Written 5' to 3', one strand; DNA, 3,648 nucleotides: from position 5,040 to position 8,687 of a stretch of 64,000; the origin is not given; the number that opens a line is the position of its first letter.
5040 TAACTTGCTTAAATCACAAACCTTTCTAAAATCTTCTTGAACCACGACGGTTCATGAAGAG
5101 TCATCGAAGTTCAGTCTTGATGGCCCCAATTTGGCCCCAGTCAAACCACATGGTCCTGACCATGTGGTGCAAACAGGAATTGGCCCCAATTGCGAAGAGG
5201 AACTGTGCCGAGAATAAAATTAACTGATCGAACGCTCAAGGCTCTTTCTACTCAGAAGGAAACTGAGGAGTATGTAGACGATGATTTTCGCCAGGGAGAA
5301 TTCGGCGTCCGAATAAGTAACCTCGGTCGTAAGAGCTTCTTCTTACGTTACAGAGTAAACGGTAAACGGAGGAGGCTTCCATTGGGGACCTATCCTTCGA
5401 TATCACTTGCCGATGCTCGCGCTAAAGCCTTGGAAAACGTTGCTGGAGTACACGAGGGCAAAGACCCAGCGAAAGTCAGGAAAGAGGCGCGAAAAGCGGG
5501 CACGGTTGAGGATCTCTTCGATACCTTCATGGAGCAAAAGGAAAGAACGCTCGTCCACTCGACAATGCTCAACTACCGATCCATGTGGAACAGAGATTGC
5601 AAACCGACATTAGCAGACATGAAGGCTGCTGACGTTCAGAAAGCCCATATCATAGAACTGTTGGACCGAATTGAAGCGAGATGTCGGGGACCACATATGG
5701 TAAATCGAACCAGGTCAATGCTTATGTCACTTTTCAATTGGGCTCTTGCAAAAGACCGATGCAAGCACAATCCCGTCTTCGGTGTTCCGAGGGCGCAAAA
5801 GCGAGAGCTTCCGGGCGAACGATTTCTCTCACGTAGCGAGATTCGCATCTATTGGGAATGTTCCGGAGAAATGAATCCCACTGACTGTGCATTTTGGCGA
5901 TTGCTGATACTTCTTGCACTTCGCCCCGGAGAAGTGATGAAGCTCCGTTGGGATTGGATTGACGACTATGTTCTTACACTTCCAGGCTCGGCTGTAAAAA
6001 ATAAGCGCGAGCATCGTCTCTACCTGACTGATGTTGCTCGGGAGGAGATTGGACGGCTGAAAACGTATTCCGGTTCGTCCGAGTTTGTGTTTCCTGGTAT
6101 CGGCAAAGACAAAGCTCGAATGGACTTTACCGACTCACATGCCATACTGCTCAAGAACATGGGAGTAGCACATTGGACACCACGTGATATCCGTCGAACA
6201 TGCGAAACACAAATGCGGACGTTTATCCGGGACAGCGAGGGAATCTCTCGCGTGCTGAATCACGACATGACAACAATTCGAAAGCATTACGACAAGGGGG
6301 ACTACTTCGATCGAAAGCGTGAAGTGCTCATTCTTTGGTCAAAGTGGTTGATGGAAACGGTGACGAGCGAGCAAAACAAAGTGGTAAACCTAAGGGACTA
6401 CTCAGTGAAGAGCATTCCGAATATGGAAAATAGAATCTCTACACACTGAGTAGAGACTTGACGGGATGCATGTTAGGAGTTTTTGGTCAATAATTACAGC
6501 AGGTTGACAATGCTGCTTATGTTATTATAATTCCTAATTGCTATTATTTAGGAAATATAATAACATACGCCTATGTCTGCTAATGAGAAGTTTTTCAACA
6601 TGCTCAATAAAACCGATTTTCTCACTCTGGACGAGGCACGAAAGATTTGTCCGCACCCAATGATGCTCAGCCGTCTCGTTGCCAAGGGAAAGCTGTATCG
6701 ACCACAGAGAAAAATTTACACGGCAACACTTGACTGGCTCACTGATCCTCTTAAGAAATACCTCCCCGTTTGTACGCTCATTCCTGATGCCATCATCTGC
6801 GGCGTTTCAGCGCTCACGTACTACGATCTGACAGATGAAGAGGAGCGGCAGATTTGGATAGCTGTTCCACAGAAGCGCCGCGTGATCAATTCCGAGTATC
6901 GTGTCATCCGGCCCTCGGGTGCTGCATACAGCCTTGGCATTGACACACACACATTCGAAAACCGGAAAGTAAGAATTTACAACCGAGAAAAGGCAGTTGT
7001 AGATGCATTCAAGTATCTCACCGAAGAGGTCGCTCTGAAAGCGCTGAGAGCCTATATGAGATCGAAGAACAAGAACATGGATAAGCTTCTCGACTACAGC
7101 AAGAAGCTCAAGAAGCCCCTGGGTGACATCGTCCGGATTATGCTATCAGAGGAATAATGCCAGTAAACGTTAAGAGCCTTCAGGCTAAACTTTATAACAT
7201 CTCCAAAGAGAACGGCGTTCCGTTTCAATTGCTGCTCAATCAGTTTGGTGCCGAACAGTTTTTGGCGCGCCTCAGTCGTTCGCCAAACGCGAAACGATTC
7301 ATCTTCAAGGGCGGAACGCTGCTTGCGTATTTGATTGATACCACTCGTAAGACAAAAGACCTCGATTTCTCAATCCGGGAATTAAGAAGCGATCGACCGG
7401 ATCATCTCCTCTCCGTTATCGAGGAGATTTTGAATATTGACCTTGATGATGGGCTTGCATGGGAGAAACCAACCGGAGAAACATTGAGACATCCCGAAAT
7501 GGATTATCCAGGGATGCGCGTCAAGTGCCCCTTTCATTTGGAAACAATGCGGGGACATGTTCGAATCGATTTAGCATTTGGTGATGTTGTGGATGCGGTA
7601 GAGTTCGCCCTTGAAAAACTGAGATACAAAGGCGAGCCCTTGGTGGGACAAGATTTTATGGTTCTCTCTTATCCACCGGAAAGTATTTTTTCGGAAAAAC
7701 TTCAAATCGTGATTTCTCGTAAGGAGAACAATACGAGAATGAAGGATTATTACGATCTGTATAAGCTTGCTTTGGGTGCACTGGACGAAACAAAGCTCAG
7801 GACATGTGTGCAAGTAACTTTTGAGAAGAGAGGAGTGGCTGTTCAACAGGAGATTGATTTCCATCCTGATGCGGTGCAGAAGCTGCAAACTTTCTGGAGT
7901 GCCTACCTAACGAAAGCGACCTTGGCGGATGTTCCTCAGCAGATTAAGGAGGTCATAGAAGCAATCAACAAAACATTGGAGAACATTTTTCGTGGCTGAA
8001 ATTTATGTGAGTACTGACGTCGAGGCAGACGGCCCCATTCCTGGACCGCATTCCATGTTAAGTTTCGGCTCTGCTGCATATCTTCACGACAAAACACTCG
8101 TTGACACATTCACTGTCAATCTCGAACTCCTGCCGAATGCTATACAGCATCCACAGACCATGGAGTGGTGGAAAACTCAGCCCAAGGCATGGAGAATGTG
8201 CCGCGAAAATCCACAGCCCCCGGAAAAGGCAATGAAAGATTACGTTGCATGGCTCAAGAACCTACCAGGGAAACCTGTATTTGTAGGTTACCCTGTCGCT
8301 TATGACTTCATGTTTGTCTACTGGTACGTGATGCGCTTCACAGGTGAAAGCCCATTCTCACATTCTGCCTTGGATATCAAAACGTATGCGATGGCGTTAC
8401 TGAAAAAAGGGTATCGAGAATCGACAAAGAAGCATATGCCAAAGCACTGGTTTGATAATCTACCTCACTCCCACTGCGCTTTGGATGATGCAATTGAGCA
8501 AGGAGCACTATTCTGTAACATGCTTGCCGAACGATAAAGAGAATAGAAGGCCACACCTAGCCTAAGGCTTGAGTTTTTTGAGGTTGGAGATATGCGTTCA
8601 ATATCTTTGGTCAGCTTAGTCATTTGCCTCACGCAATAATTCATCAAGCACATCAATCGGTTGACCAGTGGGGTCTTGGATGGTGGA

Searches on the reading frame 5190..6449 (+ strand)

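Call 39: search_protein_families(library=pfam, proteins=[window:5190-6449:+], max_evalue=0.001)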
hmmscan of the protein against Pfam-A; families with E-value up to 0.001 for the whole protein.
window:5190-6449:+ (419 aa): 4 families
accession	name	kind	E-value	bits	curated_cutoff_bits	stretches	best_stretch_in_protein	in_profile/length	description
PF13356.12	Arm-DNA-bind_3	-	6.1e-19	68.4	27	1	11-100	1-83/83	Arm DNA-binding domain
PF22022.2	Phage_int_M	-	9e-11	42.3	27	1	108-196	3-90/96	Phage integrase central domain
PF00589.27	Phage_integrase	-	2.7e-08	34.2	27.1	1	232-367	24-165/172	Phage integrase family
PF14659.12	Phage_int_SAM_3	-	8.1e-05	23.2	22.6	1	105-159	1-55/58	Phage integrase, N-terminal SAM-like domain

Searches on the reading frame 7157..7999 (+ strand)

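Call 39: search_protein_families(library=pfam, proteins=[window:7157-7999:+], max_evalue=0.001)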
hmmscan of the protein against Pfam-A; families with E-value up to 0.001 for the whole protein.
window:7157-7999:+ (280 aa): 1 family
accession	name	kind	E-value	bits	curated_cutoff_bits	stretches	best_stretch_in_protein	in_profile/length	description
PF08843.17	AbiEii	-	1.2e-37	130.5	22.5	1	34-252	1-221/238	Nucleotidyl transferase AbiEii toxin, Type IV TA system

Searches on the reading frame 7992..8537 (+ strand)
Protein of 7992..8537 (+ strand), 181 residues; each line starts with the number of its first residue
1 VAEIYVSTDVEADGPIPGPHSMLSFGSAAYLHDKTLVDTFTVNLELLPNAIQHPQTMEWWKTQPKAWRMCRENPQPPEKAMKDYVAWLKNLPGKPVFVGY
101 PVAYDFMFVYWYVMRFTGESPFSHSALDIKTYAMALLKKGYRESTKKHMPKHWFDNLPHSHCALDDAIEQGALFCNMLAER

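Call 39: search_protein_families(library=pfam, proteins=[window:7992-8537:+], max_evalue=0.001)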
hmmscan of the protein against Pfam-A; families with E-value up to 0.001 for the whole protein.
window:7992-8537:+ (181 aa): 1 family
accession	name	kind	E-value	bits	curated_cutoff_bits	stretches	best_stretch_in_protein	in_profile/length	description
PF16473.11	Rv2179c-like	-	1.9e-05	24.9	27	1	49-172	50-171/177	3'-5' exoribonuclease Rv2179c-like domain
